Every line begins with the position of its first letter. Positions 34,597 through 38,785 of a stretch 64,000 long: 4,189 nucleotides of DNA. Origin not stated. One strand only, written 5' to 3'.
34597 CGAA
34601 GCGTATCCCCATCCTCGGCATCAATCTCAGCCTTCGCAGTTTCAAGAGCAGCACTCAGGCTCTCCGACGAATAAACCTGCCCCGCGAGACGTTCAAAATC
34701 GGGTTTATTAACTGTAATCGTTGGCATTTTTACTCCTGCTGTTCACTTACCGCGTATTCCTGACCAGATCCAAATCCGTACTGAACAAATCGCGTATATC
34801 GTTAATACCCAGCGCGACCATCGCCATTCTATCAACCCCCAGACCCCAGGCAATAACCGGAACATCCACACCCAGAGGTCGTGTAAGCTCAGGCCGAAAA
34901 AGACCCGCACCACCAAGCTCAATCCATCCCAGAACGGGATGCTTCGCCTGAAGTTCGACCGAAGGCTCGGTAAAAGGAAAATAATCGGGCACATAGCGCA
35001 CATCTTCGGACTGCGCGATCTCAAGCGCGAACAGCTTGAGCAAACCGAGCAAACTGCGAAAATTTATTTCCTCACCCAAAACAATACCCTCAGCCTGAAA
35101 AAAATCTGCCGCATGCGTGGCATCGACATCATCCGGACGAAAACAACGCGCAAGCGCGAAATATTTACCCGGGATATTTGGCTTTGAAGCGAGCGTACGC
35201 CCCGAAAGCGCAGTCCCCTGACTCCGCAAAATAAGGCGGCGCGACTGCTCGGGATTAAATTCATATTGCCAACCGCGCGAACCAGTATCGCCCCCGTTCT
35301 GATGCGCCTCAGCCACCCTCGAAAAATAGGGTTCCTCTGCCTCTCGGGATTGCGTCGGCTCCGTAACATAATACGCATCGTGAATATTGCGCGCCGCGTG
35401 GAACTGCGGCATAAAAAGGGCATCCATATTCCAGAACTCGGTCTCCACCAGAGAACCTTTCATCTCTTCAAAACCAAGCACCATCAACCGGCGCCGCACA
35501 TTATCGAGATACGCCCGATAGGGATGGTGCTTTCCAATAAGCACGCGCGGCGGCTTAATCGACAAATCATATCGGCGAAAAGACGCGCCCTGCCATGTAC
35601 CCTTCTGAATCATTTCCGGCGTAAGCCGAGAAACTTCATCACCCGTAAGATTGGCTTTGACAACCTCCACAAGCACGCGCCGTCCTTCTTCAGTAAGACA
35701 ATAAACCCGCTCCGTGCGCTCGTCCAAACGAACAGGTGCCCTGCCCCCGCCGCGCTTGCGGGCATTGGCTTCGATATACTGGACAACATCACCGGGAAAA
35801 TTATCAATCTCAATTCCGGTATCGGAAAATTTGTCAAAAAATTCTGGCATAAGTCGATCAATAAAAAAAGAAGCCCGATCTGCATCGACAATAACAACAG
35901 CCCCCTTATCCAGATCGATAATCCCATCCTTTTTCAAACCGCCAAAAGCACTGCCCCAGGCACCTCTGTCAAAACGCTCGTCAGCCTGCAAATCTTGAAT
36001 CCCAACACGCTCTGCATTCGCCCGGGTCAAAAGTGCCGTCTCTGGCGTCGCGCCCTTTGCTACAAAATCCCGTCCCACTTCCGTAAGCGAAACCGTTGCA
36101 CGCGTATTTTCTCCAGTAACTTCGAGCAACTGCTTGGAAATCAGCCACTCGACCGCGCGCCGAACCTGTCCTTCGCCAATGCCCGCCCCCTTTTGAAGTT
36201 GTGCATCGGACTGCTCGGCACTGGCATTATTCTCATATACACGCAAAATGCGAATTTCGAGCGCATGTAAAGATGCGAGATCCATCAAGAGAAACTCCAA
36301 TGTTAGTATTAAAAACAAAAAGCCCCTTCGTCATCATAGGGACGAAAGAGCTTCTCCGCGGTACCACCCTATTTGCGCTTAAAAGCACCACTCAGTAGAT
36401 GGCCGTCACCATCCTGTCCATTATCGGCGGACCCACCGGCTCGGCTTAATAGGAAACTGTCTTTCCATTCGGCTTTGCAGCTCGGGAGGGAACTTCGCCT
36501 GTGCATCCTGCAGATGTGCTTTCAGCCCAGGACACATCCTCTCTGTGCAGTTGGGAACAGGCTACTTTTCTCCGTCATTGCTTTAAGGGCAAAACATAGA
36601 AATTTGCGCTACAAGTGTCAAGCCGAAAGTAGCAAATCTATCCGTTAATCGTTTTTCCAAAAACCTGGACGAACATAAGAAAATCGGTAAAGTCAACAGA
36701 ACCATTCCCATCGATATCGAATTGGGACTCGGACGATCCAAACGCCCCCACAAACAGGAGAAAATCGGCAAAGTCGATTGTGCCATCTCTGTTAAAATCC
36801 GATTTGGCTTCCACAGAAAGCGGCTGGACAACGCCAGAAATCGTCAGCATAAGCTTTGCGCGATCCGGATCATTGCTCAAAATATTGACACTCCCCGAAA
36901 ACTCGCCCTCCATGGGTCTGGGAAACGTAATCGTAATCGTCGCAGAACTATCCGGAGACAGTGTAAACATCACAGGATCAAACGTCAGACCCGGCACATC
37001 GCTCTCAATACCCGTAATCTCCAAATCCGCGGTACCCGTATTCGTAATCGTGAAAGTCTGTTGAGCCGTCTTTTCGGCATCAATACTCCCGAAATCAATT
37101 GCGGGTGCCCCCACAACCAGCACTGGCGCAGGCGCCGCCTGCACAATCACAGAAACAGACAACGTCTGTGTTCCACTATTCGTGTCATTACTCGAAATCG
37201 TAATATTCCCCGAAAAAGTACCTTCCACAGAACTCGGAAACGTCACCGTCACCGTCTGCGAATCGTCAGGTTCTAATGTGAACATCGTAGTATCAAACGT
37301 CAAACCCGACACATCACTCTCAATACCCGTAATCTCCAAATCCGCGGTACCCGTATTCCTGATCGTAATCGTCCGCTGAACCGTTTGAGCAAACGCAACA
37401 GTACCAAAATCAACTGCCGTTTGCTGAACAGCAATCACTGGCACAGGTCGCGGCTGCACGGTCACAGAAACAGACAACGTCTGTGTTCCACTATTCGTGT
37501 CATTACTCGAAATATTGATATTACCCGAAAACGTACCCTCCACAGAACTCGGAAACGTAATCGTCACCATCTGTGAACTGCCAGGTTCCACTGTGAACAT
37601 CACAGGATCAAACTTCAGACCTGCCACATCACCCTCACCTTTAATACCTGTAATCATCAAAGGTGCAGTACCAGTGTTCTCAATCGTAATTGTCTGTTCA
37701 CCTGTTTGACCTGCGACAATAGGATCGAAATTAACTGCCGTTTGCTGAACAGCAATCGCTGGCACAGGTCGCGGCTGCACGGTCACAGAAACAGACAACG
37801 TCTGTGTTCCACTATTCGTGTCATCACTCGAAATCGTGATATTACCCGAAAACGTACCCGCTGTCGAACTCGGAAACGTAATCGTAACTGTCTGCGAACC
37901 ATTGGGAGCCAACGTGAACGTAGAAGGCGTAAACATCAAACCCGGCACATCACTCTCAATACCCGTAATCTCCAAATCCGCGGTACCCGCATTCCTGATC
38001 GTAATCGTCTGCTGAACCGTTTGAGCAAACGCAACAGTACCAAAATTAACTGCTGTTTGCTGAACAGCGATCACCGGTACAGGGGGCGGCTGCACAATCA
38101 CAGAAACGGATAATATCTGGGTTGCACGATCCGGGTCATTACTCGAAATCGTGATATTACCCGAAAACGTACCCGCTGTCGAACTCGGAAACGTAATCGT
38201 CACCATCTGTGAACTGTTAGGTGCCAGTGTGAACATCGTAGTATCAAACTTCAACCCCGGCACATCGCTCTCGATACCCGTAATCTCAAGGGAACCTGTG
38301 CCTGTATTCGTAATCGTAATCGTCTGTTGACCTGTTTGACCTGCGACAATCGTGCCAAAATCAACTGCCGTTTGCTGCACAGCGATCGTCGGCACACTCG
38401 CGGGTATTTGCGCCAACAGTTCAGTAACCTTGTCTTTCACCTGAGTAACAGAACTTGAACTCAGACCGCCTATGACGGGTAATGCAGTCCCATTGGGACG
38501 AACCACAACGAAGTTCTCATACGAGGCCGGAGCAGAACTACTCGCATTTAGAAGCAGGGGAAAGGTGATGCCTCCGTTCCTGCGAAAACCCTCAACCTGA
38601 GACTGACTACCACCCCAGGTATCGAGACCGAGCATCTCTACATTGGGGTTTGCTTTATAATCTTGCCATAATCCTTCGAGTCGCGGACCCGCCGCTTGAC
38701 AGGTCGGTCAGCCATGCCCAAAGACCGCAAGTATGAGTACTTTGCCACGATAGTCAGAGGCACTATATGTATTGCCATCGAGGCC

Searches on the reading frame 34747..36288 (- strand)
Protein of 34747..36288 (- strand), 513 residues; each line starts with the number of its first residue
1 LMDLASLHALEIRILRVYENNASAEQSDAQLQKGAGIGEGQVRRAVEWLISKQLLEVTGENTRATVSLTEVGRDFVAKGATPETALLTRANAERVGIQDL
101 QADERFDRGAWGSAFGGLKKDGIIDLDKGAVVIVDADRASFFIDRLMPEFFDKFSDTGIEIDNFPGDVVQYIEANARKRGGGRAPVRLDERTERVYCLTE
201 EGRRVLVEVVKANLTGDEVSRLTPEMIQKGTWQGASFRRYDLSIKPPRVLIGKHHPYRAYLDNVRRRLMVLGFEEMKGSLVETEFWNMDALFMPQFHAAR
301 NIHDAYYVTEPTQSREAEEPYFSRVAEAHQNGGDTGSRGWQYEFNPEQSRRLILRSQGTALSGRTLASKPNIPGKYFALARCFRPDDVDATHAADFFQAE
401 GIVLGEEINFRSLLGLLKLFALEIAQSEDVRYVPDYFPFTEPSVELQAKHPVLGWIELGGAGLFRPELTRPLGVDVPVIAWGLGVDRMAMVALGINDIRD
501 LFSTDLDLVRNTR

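Call 4: search_protein_families(library=ncbifam, proteins=[window:34747-36285:-])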
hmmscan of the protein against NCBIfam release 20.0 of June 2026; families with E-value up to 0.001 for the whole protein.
window:34747-36285:- (512 aa): 5 families
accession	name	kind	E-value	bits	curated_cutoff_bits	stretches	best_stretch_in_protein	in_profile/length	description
NF003210.0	PRK04172.1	equivalog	5.6e-161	536.7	350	1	5-511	3-491/496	phenylalanine--tRNA ligase subunit alpha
TIGR00468.1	pheS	equivalog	1.8e-99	333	237.45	1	208-510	27-321/324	phenylalanine--tRNA ligase subunit alpha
NF051887.1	PheS_related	equivalog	4.3e-21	75.4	300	1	349-504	70-232/349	PheS-related mystery ligase SrmL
TIGR00469.1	pheS_mito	equivalog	8.9e-19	67.5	258.35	1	416-508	246-340/451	phenylalanine--tRNA ligase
TIGR00470.1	sepS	equivalog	4.2e-17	61.8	380.65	1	348-500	180-340/533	O-phosphoserine--tRNA ligase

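Call 5: search_protein_families(library=pfam, proteins=[window:34747-36285:-])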
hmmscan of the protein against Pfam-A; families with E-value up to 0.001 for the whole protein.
window:34747-36285:- (512 aa): 2 families
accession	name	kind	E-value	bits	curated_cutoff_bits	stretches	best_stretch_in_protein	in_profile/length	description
PF01409.25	tRNA-synt_2d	-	3e-79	266.4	19.8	1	239-510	2-245/246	tRNA synthetases class II core domain (F)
PF00152.25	tRNA-synt_2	-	0.0002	21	25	0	374-399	93-118/308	tRNA synthetases class II (D, K and N)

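Call 10: find_homologous_proteins(query=window:34747-36285:-)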
Query window:34747-36285:- (512 aa): 7378 proteins with E <= 0.001 among 8000 candidates; the best 120 are listed.
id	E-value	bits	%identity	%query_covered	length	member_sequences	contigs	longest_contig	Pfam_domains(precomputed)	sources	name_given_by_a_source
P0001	0.0e+0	1089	93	100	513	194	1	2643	PF01409.26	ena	-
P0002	0.0e+0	1087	93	100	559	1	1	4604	PF01409.26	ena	-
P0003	9.0e-292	986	83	100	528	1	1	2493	PF01409.26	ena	-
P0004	2.1e-290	982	83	100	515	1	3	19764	PF01409.26,PF00152.26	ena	-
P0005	1.0e-288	976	83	100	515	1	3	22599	PF01409.26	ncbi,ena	-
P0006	2.1e-288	975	84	100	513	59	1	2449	PF01409.26,PF00152.26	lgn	-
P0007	4.6e-286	968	83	100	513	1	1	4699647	PF01409.26,PF00152.26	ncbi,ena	-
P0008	5.3e-278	941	78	100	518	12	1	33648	PF01409.26,PF00152.26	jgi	jgi:phenylalanyl-tRNA synthetase alpha chain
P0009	2.4e-273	926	77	100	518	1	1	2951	PF01409.26,PF00152.26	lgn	-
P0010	1.5e-270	916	77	100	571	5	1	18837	PF01409.26,PF00152.26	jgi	jgi:phenylalanyl-tRNA synthetase alpha chain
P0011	1.6e-266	903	76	100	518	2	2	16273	PF01409.26,PF00152.26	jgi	jgi:phenylalanyl-tRNA synthetase alpha chain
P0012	2.4e-263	893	75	100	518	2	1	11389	PF01409.26,PF00152.26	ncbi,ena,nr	ncbi:MAG: phenylalanine--tRNA ligase subunit alpha [bacterium]|nr:phenylalanine--tRNA ligase subunit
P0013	6.9e-262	888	74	100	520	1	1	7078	PF01409.26,PF00152.26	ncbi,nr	ncbi:MAG: phenylalanine--tRNA ligase subunit alpha [bacterium]|nr:phenylalanine--tRNA ligase subunit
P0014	6.9e-259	878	74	100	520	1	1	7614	PF01409.26,PF00152.26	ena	-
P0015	8.6e-257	871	73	100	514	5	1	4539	PF01409.26,PF00152.26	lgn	-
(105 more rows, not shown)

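Call 11: find_related_loci(query=window:34747-36285:-, collection=genome_contigs, flank=3000)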
Query window:34747-36285:- (512 aa) in genome_contigs; peptide patterns used: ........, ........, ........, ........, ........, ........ (x = any residue, [..] = any of these).
436 stretches matched a pattern; 409 encode a relative of the query (tblastn E <= 1e-3); the best 80 are kept; 80 distinct loci.
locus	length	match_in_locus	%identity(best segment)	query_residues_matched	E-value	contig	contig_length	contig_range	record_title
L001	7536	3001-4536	98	1-512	0e+0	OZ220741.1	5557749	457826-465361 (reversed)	MAG: Candidatus Latescibacterota bacterium isolate a9e09e5c-d410-47d8-823c-ef7e39eb5a37 genome assembly, chromosome: 1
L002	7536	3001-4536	97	1-512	0e+0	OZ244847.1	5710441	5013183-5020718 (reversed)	MAG: Candidatus Latescibacterota bacterium isolate 8a2eb0e1-25ad-4382-8bb9-52b38a0e126b genome assembly, chromosome: 1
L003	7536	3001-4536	94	1-512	0e+0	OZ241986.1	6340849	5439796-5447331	MAG: Candidatus Latescibacterota bacterium isolate 0d522d25-140f-41b3-910f-d932058e053c genome assembly, chromosome: 1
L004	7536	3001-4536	95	1-512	0e+0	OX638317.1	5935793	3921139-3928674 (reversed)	MAG: uncultured Latescibacteria bacterium isolate cbbe8a84-e08a-4d06-a76e-2eb930d8ff24 genome assembly, chromosome: 1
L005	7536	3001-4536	94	1-512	0e+0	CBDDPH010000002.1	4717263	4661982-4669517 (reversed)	MAG: Candidatus Latescibacterota bacterium isolate fcaf43fe-a799-4ace-af36-b323ac78cc8e genome assembly, contig: contig_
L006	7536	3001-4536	94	1-512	0e+0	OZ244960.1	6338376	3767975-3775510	MAG: Candidatus Latescibacterota bacterium isolate 84ceb019-2832-410a-8319-f59b3e32517b genome assembly, chromosome: 1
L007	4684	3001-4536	93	1-512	0e+0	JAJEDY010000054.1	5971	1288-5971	MAG: Candidatus Latescibacterota bacterium isolate p16x33bins.50 k141_125591, whole genome shotgun sequence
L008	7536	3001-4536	93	1-512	0e+0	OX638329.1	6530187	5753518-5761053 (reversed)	MAG: uncultured Latescibacteria bacterium isolate 03e23b1f-02ed-4bf0-8d8f-a367d3d93791 genome assembly, chromosome: 1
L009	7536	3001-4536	93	1-512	0e+0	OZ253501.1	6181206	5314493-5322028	MAG: Candidatus Latescibacterota bacterium isolate f485d00f-16df-4488-a4d1-ddfd292eb512 genome assembly, chromosome: 1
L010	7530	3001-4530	85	1-512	0e+0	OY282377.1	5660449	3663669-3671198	MAG: uncultured Latescibacteria bacterium genome assembly, chromosome: 1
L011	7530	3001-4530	84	1-512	0e+0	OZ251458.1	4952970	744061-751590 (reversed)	MAG: Candidatus Latescibacterota bacterium isolate 0d485872-e18d-4011-b7de-a34ce824adf8 genome assembly, chromosome: 1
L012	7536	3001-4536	83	1-512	0e+0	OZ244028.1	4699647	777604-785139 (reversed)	MAG: Candidatus Latescibacterota bacterium isolate bd5b79a9-654a-4f06-b92f-bece6890e083 genome assembly, chromosome: 1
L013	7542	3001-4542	78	1-512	0e+0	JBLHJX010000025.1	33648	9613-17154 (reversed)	MAG: Candidatus Latescibacterota bacterium isolate 3300054698_44 Ga0535670_0001509, whole genome shotgun sequence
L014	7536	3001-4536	82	1-512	0e+0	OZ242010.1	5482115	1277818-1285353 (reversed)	MAG: Candidatus Latescibacterota bacterium isolate 318c57a3-5c92-4b38-acc3-b9680ed3e2d2 genome assembly, chromosome: 1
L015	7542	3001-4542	77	1-512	0e+0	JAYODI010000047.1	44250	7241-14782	MAG: Candidatus Latescibacterota bacterium isolate 139553_S155_metabat_bins_2.tsv.104 NODE_1089_length_44250_cov_8.11743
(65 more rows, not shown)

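Call 58: search_solved_structures(query=window:34747-36288:-, max_evalue=1e-10)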
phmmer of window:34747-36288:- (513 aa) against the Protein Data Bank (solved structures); distinct sequences matched with E-value up to 1e-10: 27.
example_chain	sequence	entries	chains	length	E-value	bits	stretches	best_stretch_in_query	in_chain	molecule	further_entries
8s8b_A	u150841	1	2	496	9.2e-64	219.4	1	219-508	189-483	Phenylalanyl-tRNA Synthetase alpha subunit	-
9udl_A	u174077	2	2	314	5.8e-61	210.2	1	220-506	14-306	Phenylalanine--tRNA ligase alpha subunit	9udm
3l4g_A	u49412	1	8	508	1.1e-60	209.2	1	218-506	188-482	Phenylalanyl-tRNA synthetase alpha chain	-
7dpi_A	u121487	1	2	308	5.4e-49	170.7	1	236-503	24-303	Phenylalanine--tRNA ligase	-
7by6_A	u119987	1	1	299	9.5e-48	166.6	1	252-503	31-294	Phenylalanyl-tRNA synthetase beta chain, putative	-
2rhq_A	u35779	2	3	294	2e-32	116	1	352-508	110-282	Phenylalanyl-tRNA synthetase alpha chain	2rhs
7daw_A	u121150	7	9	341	2e-30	109.4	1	346-506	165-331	Phenylalanine--tRNA ligase alpha subunit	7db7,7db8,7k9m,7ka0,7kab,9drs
9drt_A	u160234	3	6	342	2.1e-30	109.4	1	346-506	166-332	Phenylalanine--tRNA ligase alpha subunit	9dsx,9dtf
7k98_A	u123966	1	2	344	2.1e-30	109.3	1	346-506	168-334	Phenylalanine--tRNA ligase alpha subunit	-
9drv_A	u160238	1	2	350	2.3e-30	109.2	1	346-506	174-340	Phenylalanine--tRNA ligase alpha subunit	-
7n8y_A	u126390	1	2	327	4.3e-30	108.3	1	353-510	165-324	Phenylalanine--tRNA ligase alpha subunit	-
3pco_A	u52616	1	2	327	4.5e-30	108.3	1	353-510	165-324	Phenylalanyl-tRNA synthetase, alpha subunit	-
6oz5_A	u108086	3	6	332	4.7e-30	108.2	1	353-510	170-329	Phenylalanine--tRNA ligase alpha subunit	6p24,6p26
1b70_A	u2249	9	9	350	4e-28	101.8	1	346-506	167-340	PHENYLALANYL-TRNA SYNTHETASE | PROTEIN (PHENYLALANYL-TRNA SYNTHETASE) | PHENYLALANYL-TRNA SYNTHETASE ALPHA CHAIN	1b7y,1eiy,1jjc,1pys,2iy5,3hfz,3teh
6p8t_C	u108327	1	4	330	6.7e-28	101.1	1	353-510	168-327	Phenylalanine--tRNA ligase alpha subunit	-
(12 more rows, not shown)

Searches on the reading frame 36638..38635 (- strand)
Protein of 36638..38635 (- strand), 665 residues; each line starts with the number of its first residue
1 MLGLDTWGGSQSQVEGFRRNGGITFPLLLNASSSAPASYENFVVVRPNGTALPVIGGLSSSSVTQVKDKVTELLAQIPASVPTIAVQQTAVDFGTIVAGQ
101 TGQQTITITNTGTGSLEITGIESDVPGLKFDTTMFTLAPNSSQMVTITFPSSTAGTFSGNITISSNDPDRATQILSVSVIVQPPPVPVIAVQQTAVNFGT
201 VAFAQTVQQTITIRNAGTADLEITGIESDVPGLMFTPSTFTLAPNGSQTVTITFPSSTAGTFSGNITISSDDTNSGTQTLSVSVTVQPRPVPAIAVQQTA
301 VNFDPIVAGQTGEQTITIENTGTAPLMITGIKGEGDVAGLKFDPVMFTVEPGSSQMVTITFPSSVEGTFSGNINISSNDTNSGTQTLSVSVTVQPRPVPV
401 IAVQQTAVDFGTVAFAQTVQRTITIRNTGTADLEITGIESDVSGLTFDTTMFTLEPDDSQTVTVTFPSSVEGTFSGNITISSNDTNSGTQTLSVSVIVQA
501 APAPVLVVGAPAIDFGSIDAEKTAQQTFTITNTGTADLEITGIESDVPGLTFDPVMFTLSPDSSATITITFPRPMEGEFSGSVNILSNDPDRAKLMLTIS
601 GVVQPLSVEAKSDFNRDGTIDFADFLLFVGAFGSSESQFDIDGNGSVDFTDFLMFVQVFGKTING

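Call 4: search_protein_families(library=ncbifam, proteins=[window:36638-38635:-])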
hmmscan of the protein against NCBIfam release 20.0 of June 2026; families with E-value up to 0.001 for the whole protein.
window:36638-38635:- (665 aa): 6 families
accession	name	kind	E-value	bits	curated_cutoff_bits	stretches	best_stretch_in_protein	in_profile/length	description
NF012200.0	choice_anch_D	domain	1.1e-84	280.1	45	5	79-169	12-107/108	choice-of-anchor D domain-containing protein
NF041425.1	OS_HP2_seleno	subfamily_domain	2.6e-34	117.5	100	5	513-604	6-98/98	OS_HP2 family (seleno)protein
NF033506.0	PACE-CTERM-PROT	exception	5.6e-12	45.1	110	3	99-286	40-211/627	putative S-layer protein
NF041540.1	dockerin_GC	domain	2.8e-06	27.6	29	1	615-660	13-64/67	GC-type dockerin domain-anchored protein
NF009726.0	PRK13253.1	subfamily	8.1e-06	26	65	0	340-394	12-66/98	citrate lyase subunit gamma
TIGR01451.2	B_ant_repeat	repeat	0.00036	20.5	24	0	203-241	10-49/53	DUF11 type repeat protein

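Call 5: search_protein_families(library=pfam, proteins=[window:36638-38635:-])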
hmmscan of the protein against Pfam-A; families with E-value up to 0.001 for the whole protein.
window:36638-38635:- (665 aa): 34 families (the best 25 are shown)
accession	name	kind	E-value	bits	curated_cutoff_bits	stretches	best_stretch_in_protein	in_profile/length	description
PF22544.2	HYDIN_VesB_CFA65-like_Ig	-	6.5e-69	228.9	25.5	5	187-283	1-98/100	HYDIN/CFA65/VesB-like, Ig-like domain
PF07610.17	DUF1573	-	1.1e-58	195.7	26.1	5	402-494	2-94/98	Protein of unknown function (DUF1573)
PF22073.2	Cep192_D4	-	1.3e-42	144.9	35.5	4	399-490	2-101/112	Cep192 domain 4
PF15780.11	ASH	-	3.7e-36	123.7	27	5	404-487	10-95/98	Abnormal spindle-like microcephaly-assoc'd, ASPM-SPD-2-Hydin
PF12371.14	TMEM131_like_N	-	2.3e-20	73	28.8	2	194-268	6-82/84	Transmembrane protein 131-like N-terminal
PF22067.2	Cep192_D3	-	4.1e-20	72.2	27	1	196-258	9-71/99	Cep192 domain 3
PF24507.1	Ig_CFAP65_4th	-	1e-18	67.9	27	0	210-274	1-64/76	CFAP65, fourth Ig-like domain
PF21310.3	OCRL-like_ASH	-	3.3e-17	63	27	0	403-432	1-30/109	Inositol polyphosphate 5-phosphatase OCRL-like, ASH domain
PF14352.11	DUF4402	-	2e-14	54.8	25.2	0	87-163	4-77/129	Domain of unknown function (DUF4402)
PF25248.1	Ig_CFAP65_8th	-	7.9e-13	48.7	25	0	83-117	3-37/128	CFAP65, eight Ig-like domain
PF24798.1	Ig-CFAP74_4th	-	1.3e-12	48.1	28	0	404-483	2-82/95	CFAP74 forth Ig-like domain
PF24770.2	Ig-CFAP74_2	-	4.8e-12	47.2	27.4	0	85-113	2-30/185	CFAP74 second Ig-like domain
PF22076.2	Cep192_D6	-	6.9e-11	42.7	35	0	206-274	21-93/101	Cep192 domain 6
PF07705.17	CARDB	-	1.6e-09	38.3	22.7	0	410-475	12-78/101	CARDB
PF25249.1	Ig_CFAP65_7th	-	4.2e-09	36.7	28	0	298-388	6-96/120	CFAP65, seventh Ig-like domain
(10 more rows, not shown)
